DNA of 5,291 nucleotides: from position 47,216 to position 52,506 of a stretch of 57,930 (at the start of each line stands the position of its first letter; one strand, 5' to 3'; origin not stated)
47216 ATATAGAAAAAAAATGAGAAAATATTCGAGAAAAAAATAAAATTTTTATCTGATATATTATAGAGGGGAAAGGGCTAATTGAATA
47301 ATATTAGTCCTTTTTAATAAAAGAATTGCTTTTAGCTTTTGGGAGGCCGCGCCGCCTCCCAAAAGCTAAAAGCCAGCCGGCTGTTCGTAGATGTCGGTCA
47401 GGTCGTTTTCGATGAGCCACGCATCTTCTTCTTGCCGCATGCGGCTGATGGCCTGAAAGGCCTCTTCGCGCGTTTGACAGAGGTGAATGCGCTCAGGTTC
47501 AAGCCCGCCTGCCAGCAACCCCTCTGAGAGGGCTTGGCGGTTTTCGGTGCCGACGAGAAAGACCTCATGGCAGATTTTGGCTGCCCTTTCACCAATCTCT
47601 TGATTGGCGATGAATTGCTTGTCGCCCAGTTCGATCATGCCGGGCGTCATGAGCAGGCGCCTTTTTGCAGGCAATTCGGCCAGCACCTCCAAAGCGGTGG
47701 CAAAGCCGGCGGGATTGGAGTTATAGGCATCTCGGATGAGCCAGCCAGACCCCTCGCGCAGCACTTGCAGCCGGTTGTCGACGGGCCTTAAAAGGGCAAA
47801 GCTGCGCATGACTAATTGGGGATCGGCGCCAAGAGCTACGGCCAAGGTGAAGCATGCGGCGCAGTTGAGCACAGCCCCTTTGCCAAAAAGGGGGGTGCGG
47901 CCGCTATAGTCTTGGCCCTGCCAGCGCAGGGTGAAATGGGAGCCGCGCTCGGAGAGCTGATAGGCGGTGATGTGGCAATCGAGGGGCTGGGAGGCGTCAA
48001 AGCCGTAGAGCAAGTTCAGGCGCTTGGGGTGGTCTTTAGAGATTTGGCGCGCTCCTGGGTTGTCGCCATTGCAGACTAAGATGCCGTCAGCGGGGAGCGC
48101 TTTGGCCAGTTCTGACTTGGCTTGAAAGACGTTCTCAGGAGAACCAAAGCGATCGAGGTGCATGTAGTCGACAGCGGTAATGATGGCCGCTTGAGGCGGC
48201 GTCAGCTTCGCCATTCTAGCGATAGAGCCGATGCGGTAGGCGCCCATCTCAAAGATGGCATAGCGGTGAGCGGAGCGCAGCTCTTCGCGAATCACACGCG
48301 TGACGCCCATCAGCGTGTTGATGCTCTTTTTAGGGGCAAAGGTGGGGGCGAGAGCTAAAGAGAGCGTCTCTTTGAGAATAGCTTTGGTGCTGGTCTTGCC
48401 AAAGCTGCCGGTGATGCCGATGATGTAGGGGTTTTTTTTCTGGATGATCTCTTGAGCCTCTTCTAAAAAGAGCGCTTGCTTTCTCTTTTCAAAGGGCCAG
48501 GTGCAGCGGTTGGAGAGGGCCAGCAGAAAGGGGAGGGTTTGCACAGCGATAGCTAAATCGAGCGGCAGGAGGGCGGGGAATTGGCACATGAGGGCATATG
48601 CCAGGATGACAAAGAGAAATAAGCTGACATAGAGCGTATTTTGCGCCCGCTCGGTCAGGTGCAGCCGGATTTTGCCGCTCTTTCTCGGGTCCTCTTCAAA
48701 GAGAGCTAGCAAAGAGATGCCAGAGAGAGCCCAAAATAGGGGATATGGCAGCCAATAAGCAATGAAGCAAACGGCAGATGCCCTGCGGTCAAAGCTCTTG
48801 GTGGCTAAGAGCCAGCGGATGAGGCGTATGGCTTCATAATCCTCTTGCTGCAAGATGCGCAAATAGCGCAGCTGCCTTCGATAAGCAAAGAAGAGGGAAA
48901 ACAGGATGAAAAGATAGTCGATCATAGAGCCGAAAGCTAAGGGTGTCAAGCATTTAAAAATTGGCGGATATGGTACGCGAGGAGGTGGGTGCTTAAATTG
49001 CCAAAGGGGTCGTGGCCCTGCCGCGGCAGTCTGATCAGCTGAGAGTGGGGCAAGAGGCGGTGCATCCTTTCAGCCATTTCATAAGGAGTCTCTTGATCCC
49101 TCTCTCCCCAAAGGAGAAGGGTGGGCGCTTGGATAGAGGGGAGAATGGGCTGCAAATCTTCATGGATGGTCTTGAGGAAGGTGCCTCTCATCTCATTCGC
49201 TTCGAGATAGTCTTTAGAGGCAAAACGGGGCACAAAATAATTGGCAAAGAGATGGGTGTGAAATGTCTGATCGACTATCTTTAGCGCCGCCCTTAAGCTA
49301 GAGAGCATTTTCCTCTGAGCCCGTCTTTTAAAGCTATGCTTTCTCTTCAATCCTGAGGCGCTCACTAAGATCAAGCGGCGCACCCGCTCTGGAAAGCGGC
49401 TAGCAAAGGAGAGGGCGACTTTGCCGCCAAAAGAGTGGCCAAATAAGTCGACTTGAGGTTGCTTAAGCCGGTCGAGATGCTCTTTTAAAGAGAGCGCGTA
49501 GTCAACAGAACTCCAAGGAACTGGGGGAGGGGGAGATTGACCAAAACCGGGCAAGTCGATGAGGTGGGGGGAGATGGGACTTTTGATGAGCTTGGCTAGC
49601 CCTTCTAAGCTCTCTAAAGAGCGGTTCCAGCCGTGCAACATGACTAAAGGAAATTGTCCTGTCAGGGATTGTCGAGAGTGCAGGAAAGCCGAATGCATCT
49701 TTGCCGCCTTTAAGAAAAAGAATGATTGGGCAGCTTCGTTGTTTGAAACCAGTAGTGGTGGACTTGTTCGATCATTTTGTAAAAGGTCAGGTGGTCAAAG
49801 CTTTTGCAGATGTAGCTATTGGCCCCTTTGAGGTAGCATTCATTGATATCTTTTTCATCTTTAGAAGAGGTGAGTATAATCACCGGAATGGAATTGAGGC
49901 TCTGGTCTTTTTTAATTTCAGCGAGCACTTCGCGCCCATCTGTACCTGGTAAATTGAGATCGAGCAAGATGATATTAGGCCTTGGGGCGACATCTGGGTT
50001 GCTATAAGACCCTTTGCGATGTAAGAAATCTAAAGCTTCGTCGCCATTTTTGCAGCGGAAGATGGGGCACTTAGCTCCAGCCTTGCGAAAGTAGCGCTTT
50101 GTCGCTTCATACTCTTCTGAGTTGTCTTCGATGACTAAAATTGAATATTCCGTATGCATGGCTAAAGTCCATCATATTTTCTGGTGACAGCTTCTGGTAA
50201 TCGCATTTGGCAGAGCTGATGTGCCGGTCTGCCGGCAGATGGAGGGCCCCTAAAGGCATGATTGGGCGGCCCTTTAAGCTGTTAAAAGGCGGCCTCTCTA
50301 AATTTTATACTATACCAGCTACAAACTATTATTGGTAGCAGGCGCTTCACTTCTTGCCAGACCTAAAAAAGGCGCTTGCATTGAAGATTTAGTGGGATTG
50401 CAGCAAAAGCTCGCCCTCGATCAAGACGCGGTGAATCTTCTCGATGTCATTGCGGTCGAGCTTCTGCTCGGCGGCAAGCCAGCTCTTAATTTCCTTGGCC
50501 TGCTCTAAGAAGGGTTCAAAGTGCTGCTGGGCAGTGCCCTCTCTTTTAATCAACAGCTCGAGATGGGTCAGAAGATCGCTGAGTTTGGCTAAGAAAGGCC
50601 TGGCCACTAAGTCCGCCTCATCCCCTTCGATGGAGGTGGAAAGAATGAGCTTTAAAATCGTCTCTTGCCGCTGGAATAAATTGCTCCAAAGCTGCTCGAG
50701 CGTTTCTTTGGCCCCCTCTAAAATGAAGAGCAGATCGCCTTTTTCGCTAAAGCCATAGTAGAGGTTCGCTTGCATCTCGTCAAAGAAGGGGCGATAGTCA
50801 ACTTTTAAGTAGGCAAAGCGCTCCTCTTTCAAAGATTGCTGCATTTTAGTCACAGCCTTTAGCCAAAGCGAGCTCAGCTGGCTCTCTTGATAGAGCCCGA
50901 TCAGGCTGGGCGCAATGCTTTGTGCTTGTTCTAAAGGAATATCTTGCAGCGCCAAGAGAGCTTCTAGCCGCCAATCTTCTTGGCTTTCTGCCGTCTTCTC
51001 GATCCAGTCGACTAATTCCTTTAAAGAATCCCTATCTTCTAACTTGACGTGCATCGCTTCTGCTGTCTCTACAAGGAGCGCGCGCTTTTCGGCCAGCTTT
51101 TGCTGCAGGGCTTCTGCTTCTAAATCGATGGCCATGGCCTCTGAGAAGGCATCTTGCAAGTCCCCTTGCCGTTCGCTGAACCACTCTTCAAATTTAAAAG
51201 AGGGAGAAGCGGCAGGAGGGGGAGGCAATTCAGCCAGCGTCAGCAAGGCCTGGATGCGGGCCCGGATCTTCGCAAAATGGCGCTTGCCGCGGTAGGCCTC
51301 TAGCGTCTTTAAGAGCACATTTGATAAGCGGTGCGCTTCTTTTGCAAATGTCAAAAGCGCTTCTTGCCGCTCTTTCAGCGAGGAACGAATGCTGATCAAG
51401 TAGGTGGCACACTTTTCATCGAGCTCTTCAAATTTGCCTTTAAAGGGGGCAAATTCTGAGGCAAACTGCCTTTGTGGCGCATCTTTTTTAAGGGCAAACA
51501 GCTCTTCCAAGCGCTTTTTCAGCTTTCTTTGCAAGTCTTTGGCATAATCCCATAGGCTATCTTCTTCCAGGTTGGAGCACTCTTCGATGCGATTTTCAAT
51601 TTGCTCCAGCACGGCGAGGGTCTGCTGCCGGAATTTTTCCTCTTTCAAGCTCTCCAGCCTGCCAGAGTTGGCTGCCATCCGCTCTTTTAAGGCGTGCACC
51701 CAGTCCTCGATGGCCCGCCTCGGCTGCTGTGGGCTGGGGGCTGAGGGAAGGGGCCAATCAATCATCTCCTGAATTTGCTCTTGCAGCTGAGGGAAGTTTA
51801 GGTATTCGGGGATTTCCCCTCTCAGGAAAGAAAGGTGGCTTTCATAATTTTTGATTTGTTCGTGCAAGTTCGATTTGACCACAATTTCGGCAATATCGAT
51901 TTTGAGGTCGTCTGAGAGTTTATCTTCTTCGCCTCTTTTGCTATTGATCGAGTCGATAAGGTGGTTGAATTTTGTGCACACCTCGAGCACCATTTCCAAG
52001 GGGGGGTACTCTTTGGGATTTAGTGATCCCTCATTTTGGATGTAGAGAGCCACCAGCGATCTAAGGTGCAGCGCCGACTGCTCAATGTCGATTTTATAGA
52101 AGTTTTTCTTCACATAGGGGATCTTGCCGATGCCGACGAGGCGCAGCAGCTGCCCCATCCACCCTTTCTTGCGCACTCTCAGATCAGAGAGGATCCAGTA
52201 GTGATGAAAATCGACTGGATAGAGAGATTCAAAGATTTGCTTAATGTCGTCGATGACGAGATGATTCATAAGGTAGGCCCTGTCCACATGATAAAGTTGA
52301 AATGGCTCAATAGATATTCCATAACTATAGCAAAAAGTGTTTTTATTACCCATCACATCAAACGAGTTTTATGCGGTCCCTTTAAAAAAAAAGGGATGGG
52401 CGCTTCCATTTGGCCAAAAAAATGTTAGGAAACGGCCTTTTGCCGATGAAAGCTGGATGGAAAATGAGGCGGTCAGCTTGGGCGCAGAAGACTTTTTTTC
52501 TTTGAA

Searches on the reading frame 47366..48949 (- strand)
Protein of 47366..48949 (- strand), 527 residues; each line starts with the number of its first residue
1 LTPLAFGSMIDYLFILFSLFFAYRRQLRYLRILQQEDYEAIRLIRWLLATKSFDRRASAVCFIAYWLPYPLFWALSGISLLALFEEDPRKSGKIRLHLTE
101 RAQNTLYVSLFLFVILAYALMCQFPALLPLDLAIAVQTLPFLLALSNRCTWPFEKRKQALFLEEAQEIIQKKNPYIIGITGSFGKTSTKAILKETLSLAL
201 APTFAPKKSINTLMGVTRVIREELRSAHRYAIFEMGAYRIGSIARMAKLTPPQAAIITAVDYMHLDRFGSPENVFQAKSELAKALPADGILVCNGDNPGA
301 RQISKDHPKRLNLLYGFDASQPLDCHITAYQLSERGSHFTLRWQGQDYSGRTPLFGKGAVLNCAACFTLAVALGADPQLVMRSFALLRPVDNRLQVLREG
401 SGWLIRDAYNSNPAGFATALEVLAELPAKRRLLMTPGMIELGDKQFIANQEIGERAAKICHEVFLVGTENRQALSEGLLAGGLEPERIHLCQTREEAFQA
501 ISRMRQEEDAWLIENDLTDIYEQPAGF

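Call 36: search_protein_families(library=pfam, proteins=[window:47366-48949:-], max_evalue=0.00001)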
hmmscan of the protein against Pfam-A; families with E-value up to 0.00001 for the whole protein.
window:47366-48949:- (527 aa): 2 families
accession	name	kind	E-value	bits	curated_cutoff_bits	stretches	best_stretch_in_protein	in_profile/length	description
PF08245.18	Mur_ligase_M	-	8e-34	117.8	24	1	179-369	1-199/200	Mur ligase middle domain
PF02875.26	Mur_ligase_C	-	1.5e-13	52.1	28.4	1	392-512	1-122/127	Mur ligase, glutamate ligase domain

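Call 56: search_protein_families(library=ncbifam, proteins=[window:47366-48949:-], max_evalue=1e-20)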
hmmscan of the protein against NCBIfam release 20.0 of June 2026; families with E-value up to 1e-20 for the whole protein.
window:47366-48949:- (527 aa): 7 families
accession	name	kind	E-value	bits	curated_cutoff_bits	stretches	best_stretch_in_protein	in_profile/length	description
TIGR01143.1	murF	subfamily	1.4e-60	205.5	288.6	1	163-509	63-399/418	UDP-N-acetylmuramoyl-tripeptide--D-alanyl-D-alanine ligase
NF008896.0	PRK11929.1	equivalog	1.2e-51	175.6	1023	1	171-513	601-941/965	bifunctional UDP-N-acetylmuramoyl-L-alanyl-D-glutamate--2,6-diaminopimelate ligase MurE/UDP-N-acetylmuramoyl-tripeptide--D-alanyl-D-alanine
NF008041.0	PRK10773.1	equivalog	3.2e-38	131.6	551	1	168-470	94-395/453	UDP-N-acetylmuramoyl-tripeptide--D-alanyl-D-alanine ligase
NF010693.0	PRK14093.1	equivalog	4.4e-35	121.2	544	1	173-471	107-412/479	UDP-N-acetylmuramoylalanyl-D-glutamyl-2,6-diaminopimelate--D-alanyl-D-alanine ligase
NF008897.0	PRK11930.1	equivalog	5.3e-28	97.5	804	1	174-469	107-400/822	bifunctional UDP-N-acetylmuramoyl-tripeptide:D-alanyl-D-alanine ligase/alanine racemase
TIGR01085.1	murE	subfamily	1.2e-21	77.1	257.3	0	162-513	71-443/472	UDP-N-acetylmuramyl-tripeptide synthetase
TIGR01082.1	murC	equivalog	5.1e-21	75.3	335.1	1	167-425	95-339/449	UDP-N-acetylmuramate--L-alanine ligase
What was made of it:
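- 47366..48949 (-): Displaced, divergent murF-like ligase. This explains why murF is missing from the slot. TIGR01143 (murF) is the best hit at 205.5 bits, below the 288.6 cutoff (call 56).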

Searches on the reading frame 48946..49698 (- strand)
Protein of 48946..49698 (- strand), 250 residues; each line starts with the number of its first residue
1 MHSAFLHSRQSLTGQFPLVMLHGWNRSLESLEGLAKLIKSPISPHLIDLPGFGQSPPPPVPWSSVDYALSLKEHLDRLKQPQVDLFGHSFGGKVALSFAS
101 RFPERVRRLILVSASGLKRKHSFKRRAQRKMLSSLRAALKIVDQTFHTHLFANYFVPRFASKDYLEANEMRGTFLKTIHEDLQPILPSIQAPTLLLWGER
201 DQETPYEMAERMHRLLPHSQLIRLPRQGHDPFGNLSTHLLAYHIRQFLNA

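Call 36: search_protein_families(library=pfam, proteins=[window:48946-49698:-], max_evalue=0.00001)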
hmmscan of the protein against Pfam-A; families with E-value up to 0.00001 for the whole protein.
window:48946-49698:- (250 aa): 5 families
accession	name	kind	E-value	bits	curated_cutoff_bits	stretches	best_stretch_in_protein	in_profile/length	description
PF00561.26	Abhydrolase_1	-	2.4e-27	96.6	25.8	1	17-232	2-241/245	alpha/beta hydrolase fold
PF12697.13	Abhydrolase_6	-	1e-20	75.8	26.3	1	18-232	1-207/217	Alpha/beta hydrolase family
PF12146.15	Hydrolase_4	-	3.4e-16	59.7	27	1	18-232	7-235/239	Serine aminopeptidase, S33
PF00975.26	Thioesterase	-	2.4e-07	31.6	26.4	1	18-210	3-188/226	Thioesterase domain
PF08386.16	Abhydrolase_4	-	3.2e-07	30.8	21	1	190-235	34-78/103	TAP-like protein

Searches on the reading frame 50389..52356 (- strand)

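Call 36: search_protein_families(library=pfam, proteins=[window:50389-52356:-], max_evalue=0.00001)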
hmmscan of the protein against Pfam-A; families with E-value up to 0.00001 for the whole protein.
window:50389-52356:- (655 aa): 0 families

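Call 71: search_protein_families(library=pfam, proteins=[window:50389-52356:-], max_evalue=0.01)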
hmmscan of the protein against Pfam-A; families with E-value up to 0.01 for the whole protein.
window:50389-52356:- (655 aa): 1 family
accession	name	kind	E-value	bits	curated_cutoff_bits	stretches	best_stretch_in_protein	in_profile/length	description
PF10136.14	SpecificRecomb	-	0.00022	20.2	24.6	1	443-640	5-204/639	Site-specific recombinase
